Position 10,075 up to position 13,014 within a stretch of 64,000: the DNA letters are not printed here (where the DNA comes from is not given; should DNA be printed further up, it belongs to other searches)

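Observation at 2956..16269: SusC/SusD operon whose entire cargo is BACON/LRR surface lipoproteins, with no enzyme and no regulator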

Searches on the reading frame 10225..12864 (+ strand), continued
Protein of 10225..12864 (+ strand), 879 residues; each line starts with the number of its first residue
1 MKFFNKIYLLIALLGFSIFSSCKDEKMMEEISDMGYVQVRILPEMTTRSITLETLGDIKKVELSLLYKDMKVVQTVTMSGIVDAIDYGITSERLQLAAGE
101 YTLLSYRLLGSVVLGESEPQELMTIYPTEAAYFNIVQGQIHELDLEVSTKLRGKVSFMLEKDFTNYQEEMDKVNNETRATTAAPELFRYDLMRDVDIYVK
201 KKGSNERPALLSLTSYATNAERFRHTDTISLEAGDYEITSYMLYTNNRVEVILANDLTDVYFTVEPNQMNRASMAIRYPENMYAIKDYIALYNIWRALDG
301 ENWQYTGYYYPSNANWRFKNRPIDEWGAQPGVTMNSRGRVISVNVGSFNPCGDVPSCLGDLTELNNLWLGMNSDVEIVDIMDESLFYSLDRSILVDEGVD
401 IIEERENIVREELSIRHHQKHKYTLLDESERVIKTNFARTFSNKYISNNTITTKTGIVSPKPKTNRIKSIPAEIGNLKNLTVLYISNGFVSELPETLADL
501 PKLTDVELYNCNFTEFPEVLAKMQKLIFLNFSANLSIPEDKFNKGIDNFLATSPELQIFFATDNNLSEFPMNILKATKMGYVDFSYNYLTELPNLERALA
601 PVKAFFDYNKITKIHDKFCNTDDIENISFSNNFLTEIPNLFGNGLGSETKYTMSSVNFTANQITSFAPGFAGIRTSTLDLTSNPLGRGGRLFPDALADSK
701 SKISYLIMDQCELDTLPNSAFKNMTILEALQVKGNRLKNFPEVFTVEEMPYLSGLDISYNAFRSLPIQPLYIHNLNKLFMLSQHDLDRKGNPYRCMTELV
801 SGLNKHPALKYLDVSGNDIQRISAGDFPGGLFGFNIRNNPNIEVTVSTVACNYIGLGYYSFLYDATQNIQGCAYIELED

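Call 30: find_related_loci(query=A1, collection=genome_contigs, flank=10000)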
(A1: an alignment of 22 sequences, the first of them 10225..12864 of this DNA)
Query A1 (879 aa) in genome_contigs; peptide patterns used: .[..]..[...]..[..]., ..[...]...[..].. (x = any residue, [..] = any of these).
301 stretches matched a pattern; 297 encode a relative of the query (tblastn E <= 1e-3); the best 80 are kept; 80 distinct loci.
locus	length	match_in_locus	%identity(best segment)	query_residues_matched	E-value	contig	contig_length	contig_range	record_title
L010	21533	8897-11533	87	1-879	0e+0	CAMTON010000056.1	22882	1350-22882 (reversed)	MAG TPA_asm: uncultured Bacteroidales bacterium isolate SRR7610121_bin.3_metaWRAP_v1.3_MAG genome assembly, contig: ERZ1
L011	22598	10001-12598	41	1-878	0e+0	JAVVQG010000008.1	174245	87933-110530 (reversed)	MAG: Bacteroidales bacterium isolate CGS10Y1-bin50 NODE_38_length_174245_cov_86.304702, whole genome shotgun sequence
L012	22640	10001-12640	43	1-878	0e+0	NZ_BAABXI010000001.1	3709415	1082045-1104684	Bacteroides sp. f07 sequence01, whole genome shotgun sequence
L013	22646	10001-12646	44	1-878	0e+0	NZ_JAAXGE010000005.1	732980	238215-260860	Bacteroides sp. GM023 contig_5, whole genome shotgun sequence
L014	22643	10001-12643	43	1-878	0e+0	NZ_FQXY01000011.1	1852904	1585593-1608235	Bacteroides congonensis strain Marseille-P3132T, whole genome shotgun sequence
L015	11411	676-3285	38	5-878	0e+0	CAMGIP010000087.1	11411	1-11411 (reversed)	MAG: uncultured Mediterranea sp. isolate SRR11551369_bin.1_metaWRAP_v1.3_MAG genome assembly, contig: ERZ11473979.2586,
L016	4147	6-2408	39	72-878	0e+0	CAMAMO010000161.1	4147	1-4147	MAG: uncultured Mediterranea sp. isolate SRR5666654_bin.13_metaWRAP_v1.3_MAG genome assembly, contig: ERZ11448880.12156,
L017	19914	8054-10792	36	1-879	6e-161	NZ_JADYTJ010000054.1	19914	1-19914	Bacteroides caecigallinarum strain ET12 ET12_NODE_54_length_19914_cov_24.855612_pilon, whole genome shotgun sequence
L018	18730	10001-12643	43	1-878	0e+0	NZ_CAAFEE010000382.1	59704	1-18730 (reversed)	MAG: uncultured Bacteroides sp. isolate HGM04668, whole genome shotgun sequence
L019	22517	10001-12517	36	2-871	5e-154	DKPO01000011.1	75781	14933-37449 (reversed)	MAG TPA_asm: Porphyromonadaceae bacterium UBA7332 UBA7332_contig_430, whole genome shotgun sequence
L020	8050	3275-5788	35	4-871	7e-153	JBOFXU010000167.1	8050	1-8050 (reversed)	MAG: Bacteroidales bacterium isolate WFFMC_MAG_518 k139_195805_flag=1_multi=4.0000_len=8050, whole genome shotgun sequen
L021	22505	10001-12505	35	19-875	3e-151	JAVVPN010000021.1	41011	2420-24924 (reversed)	MAG: Bacteroidales bacterium isolate CGS10Y1-bin31 NODE_1006_length_41011_cov_6.625159, whole genome shotgun sequence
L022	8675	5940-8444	35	19-875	3e-149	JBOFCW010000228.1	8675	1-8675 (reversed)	MAG: Bacteroidales bacterium isolate WFFMC_MAG_166 k139_2021722_flag=0_multi=4.9817_len=8675, whole genome shotgun seque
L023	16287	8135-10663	33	3-871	1e-142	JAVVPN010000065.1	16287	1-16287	MAG: Bacteroidales bacterium isolate CGS10Y1-bin31 NODE_4139_length_16287_cov_7.658452, whole genome shotgun sequence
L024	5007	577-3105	33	2-871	1e-141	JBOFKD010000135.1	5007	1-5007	MAG: Bacteroidales bacterium isolate WFFMC_MAG_375 k139_55505_flag=0_multi=4.9671_len=5007, whole genome shotgun sequenc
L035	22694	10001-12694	31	1-875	1e-119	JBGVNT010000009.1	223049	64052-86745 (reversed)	MAG: Alistipes sp. isolate fecal_MAG_228 fecal_MAG_228_contig_0009, whole genome shotgun sequence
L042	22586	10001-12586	32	4-872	2e-118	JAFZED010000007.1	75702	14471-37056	MAG: Bacteroidales bacterium isolate RGIG7684 Water_buffalos_Rectum-1__c85567, whole genome shotgun sequence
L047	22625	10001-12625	31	1-872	7e-118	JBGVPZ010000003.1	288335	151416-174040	MAG: Alistipes sp. isolate fecal_MAG_176 fecal_MAG_176_contig_0003, whole genome shotgun sequence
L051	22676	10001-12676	32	1-875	5e-117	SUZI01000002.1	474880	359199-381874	MAG: Rikenellaceae bacterium isolate SIG172 NODE_13_length_474880_cov_5.315665, whole genome shotgun sequence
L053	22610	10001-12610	31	7-873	6e-116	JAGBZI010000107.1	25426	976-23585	MAG: Tidjanibacter sp. isolate RGIG9584 Yak_Colon-5__c508694, whole genome shotgun sequence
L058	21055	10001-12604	30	1-872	2e-115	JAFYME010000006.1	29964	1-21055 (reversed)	MAG: Bacteroidales bacterium isolate RGIG7217 Water_buffalos_Cecum-1__c45000, whole genome shotgun sequence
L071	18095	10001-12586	31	10-875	8e-113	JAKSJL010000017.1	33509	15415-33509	MAG: Bacteroidales bacterium isolate Horse_feces46 MAG046_17, whole genome shotgun sequence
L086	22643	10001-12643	30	4-875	2e-110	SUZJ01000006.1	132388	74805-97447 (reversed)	MAG: Rikenellaceae bacterium isolate SIG173 NODE_652_length_132388_cov_3.656475, whole genome shotgun sequence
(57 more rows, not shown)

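Call 35: search_protein_families(library=pfam, alignment_id=A2, max_evalue=0.001)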
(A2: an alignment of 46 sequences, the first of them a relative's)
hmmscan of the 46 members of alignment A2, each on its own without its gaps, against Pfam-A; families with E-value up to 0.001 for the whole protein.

A. member 1, L009:14418-16493:+ (692 aa): 3 families
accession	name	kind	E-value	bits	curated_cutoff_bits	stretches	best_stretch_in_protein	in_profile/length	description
PF00082.27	Peptidase_S8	-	1.1e-40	140.2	21.8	1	229-555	2-275/288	Subtilase family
PF16361.10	Peptidase_S8_N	-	5.1e-40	137.7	30.5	1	45-198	1-142/142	N-terminal of Subtilase family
PF13629.12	T2SS-T3SS_pil_N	-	3.5e-05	23.9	23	1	616-679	7-65/72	Pilus formation protein N terminal region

B. families by the number of members that match (of 46 scanned): 5 families
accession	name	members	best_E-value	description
PF00082.27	Peptidase_S8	46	4.2e-45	Subtilase family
PF16361.10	Peptidase_S8_N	46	3e-41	N-terminal of Subtilase family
PF22148.1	Fervidolysin_NPro-like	6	6.5e-06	Fervidolysin N-terminal prodomain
PF13629.12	T2SS-T3SS_pil_N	4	3.5e-05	Pilus formation protein N terminal region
PF02368.24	Big_2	1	0.00029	Bacterial Ig-like domain (group 2)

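Call 37: search_protein_families(library=pfam, proteins=[L053:16404-17240:+, L053:17263-17721:+, L053:7977-9944:+, L047:7499-9970:+, L009:8390-9973:+, L035:7435-9873:+, L007:16327-17376:+, L008:17386-18105:-], max_evalue=0.01)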
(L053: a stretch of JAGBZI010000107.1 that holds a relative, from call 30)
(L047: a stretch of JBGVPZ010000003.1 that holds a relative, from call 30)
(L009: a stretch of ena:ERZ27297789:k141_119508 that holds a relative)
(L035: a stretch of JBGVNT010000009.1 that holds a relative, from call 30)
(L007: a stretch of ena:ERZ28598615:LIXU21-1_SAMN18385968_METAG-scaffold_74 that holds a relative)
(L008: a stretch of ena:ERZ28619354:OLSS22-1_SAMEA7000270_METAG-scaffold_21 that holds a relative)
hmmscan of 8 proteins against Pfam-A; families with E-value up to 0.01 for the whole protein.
L053:16404-17240:+ (279 aa): 1 family
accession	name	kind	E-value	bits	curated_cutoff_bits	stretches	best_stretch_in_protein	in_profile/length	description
PF07610.17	DUF1573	-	3.1e-15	56.4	26.1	1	69-155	4-89/98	Protein of unknown function (DUF1573)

L053:17263-17721:+ (153 aa): 0 families

L053:7977-9944:+ (656 aa): 1 family
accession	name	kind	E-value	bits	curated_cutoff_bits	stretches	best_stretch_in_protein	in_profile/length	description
PF13004.13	BACON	-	1.3e-08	35.1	25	1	318-385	7-61/61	Putative binding domain, N-terminal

L047:7499-9970:+ (824 aa): 0 families

L009:8390-9973:+ (528 aa): 1 family
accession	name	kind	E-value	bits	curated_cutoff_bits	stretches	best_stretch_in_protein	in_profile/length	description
PF16394.10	DUF5003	-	2.8e-30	105.9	25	1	128-452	1-338/341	Domain of unknown function (DUF5003)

L035:7435-9873:+ (813 aa): 1 family
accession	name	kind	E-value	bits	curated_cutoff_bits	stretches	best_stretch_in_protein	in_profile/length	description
PF13004.13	BACON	-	6.1e-05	23.4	25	1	298-343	5-47/61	Putative binding domain, N-terminal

L007:16327-17376:+ (349 aa): 1 family
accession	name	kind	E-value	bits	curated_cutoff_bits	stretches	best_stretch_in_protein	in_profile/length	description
PF05593.20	RHS_repeat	-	1.3e-05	25.9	22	1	270-295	9-33/38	RHS Repeat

L008:17386-18105:- (239 aa): 4 families
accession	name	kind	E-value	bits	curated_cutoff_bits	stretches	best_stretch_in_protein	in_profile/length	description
PF07610.17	DUF1573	-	1.6e-33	115.1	26.1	1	22-120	1-98/98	Protein of unknown function (DUF1573)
PF22544.2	HYDIN_VesB_CFA65-like_Ig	-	6.9e-17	62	25.5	2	23-118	4-99/100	HYDIN/CFA65/VesB-like, Ig-like domain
PF22067.2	Cep192_D3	-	1.8e-05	25.2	27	1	155-215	17-79/99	Cep192 domain 3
PF00635.32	Motile_Sperm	-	0.0051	17.1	25.9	0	154-214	17-78/109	MSP (Major sperm protein) domain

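Call 58: search_protein_families(library=pfam, proteins=[L042:457-1029:+, L042:1205-2317:+, L011:105-677:+, L011:959-2236:+, L047:1192-1788:+, L051:1665-2237:+, L035:1071-1640:-, L086:1572-2180:+, L071:50-2548:+, L058:39-2099:+], max_evalue=0.001)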
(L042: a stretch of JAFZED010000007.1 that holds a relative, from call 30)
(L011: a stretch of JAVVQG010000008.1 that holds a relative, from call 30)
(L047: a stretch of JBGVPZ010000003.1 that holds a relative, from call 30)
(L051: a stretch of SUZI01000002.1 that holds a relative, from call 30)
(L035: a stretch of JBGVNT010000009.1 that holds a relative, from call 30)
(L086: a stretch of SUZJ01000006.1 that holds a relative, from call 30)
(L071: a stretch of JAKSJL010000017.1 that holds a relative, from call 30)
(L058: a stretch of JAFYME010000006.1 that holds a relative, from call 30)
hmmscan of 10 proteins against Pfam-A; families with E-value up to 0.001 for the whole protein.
L042:457-1029:+ (191 aa): 6 families
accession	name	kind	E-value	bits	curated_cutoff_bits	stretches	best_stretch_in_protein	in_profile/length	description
PF02915.23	Rubrerythrin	-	1.7e-28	100.1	22.8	1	12-139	2-137/137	Rubrerythrin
PF21349.2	RUBY_RBDX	-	7.6e-13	48.1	26.5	1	156-185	1-30/30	Rubrerythrin, rubredoxin-like domain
PF00210.30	Ferritin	-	1e-10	42.1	24.5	1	12-142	3-139/142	Ferritin-like domain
PF23458.2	DUF7130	-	0.0001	22.5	35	1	127-182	27-81/89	Domain of unknown function (DUF7130)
PF03232.19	COQ7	-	0.00013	22.1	23.5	1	17-97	11-89/169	Ubiquinone biosynthesis protein COQ7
PF23455.1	DUF7129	-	0.00025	21.2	30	1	157-177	13-33/45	Domain of unknown function (DUF7129)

L042:1205-2317:+ (371 aa): 2 families
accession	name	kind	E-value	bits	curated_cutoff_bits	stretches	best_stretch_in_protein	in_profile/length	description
PF19886.4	DUF6359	-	1.6e-31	108.8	23.2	1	263-370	1-109/110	Domain of unknown function (DUF6359)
PF14900.11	DUF4493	-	4.3e-15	56.6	27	1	42-238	3-213/226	Domain of unknown function (DUF4493)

L011:105-677:+ (191 aa): 1 family
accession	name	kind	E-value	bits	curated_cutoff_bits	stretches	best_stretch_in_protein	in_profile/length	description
PF01613.24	Flavin_Reduct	-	3.4e-31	108.9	27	1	12-172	4-151/153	Flavin reductase like domain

L011:959-2236:+ (426 aa): 3 families
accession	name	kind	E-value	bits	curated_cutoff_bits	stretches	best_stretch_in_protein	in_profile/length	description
PF00464.25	SHMT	-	7.7e-169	561.9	27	1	3-394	4-399/399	Serine hydroxymethyltransferase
PF00155.27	Aminotran_1_2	-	3.7e-08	33.4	19.7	1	83-318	67-300/361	Aminotransferase class I and II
PF01212.27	Beta_elim_lyase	-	6.7e-06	26.1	27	1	30-327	2-249/288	Beta-eliminating lyase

L047:1192-1788:+ (199 aa): 0 families

L051:1665-2237:+ (191 aa): 1 family
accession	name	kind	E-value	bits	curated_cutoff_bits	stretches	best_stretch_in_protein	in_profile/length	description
PF01196.24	Ribosomal_L17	-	3e-36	124.7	27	1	20-116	1-97/97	Ribosomal protein L17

L035:1071-1640:- (190 aa): 0 families

L086:1572-2180:+ (203 aa): 2 families
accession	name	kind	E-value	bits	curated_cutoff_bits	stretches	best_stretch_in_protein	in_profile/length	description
PF02777.23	Sod_Fe_C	-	1.9e-37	127.8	20.9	1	100-201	1-102/102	Iron/manganese superoxide dismutases, C-terminal domain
PF00081.27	Sod_Fe_N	-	5.7e-24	84.8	27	1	16-93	4-82/82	Iron/manganese superoxide dismutases, alpha-hairpin domain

L071:50-2548:+ (833 aa): 2 families
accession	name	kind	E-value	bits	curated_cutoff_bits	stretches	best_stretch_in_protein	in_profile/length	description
PF16378.10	DUF4988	-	5.9e-25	88.6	30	3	197-240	62-109/183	Domain of unknown function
PF01391.23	Collagen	-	4.2e-16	58.9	27.2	2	151-204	3-56/60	Collagen triple helix repeat (20 copies)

L058:39-2099:+ (687 aa): 1 family
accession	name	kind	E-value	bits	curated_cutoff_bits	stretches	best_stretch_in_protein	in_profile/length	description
PF13629.12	T2SS-T3SS_pil_N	-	0.00027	21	23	1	175-222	25-72/72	Pilus formation protein N terminal region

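Call 64: search_solved_structures(query=A2, max_evalue=1e-10)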
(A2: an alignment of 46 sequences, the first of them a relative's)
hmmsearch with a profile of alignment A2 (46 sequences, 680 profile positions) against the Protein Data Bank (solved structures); distinct sequences matched with E-value up to 1e-10: 87 (the best 60 are shown).
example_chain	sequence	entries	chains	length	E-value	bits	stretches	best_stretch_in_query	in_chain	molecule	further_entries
3vv3_A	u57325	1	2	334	1.9e-39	138.9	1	172-356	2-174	Deseasin MCP-01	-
3lpc_A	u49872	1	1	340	4.6e-33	117.8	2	405-541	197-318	AprB2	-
3lpa_A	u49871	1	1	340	6.3e-33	117.3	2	405-541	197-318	Acidic extracellular subtilisin-like protease AprV2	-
3lpd_A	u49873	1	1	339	1.3e-32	116.2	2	405-541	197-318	Acidic extracellular subtilisin-like protease AprV2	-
5yl7_A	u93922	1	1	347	7.3e-30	107.2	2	404-543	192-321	Pseudoalteromonas arctica PAMC 21717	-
3ti9_A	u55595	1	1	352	4.8e-29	104.5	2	405-540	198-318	Serine protease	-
3ti7_A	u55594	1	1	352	1.9e-28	102.5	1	405-540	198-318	Basic extracellular subtilisin-like protease BprV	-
9rk9_B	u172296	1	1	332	9.6e-28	100.2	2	409-553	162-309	Subtilisin-like serine protease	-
9i67_A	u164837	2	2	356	9e-24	87.1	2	399-539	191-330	Alkaline serine protease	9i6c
1dbi_A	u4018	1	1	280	3.4e-23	85.2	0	265-358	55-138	AK.1 SERINE PROTEASE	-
9goi_A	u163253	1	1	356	3.8e-23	85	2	205-309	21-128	Alkaline serine protease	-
9grg_A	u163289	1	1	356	5.5e-23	84.5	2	205-309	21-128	Alkaline serine protease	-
9g8v_A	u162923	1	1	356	8.7e-23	83.8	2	205-309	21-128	Alkaline serine protease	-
8qke_A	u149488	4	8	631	2.2e-22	82.5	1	223-311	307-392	subtilisin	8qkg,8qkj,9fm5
4tr2_A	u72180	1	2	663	2.4e-22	82.3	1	223-311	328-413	Subtilisin-like 1 serine protease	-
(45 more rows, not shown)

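Call 65: search_protein_families(library=ncbifam, proteins=[L053:14350-16377:+, L009:14418-16493:+, L053:16404-17240:+, L053:17263-17721:+, L053:7977-9944:+, L053:6998-7924:+], max_evalue=0.001)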
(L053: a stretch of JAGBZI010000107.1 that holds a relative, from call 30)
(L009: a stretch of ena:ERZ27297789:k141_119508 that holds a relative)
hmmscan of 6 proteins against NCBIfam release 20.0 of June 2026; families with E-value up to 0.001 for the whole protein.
L053:14350-16377:+ (676 aa): 5 families
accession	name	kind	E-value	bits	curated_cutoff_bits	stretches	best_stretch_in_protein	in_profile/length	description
TIGR03921.1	T7SS_mycosin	equivalog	1.7e-18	66.9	278.75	1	257-531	33-264/353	type VII secretion-associated serine protease mycosin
NF033595.1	denti_PrtP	equivalog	2.9e-16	59.2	300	2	403-536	370-484/606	dentilisin complex serine proteinase subunit PrtP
TIGR03895.1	protease_PatA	subfamily_domain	2e-07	30.1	421.05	1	490-535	160-205/606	PatA/PatG family cyanobactin maturation protease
NF049966.1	QH_SP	equivalog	3.6e-05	23.2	165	0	309-352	55-98/219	subtilisin-like serine protease QhpE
NF040553.1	SGO_0316_fam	subfamily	0.00023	18.9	1400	0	484-524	685-725/1486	SGO_0316/SGO_0317 family LPXTG-anchored serine peptidase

L009:14418-16493:+ (692 aa): 4 families
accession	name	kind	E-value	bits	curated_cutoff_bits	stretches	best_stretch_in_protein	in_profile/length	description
NF033595.1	denti_PrtP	equivalog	3.4e-20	72.2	300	2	413-559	362-484/606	dentilisin complex serine proteinase subunit PrtP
TIGR03921.1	T7SS_mycosin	equivalog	3e-16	59.5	278.75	1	276-528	36-242/353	type VII secretion-associated serine protease mycosin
TIGR03895.1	protease_PatA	subfamily_domain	2.9e-10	39.5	421.05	1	419-559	91-206/606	PatA/PatG family cyanobactin maturation protease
NF049966.1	QH_SP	equivalog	6e-05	22.5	165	0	488-538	151-200/219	subtilisin-like serine protease QhpE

L053:16404-17240:+ (279 aa): 1 family
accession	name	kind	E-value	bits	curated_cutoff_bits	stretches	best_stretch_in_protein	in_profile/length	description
NF041425.1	OS_HP2_seleno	subfamily_domain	2.2e-05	24.7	100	1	98-167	30-98/98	OS_HP2 family (seleno)protein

L053:17263-17721:+ (153 aa): 0 families

L053:7977-9944:+ (656 aa): 0 families

L053:6998-7924:+ (309 aa): 0 families
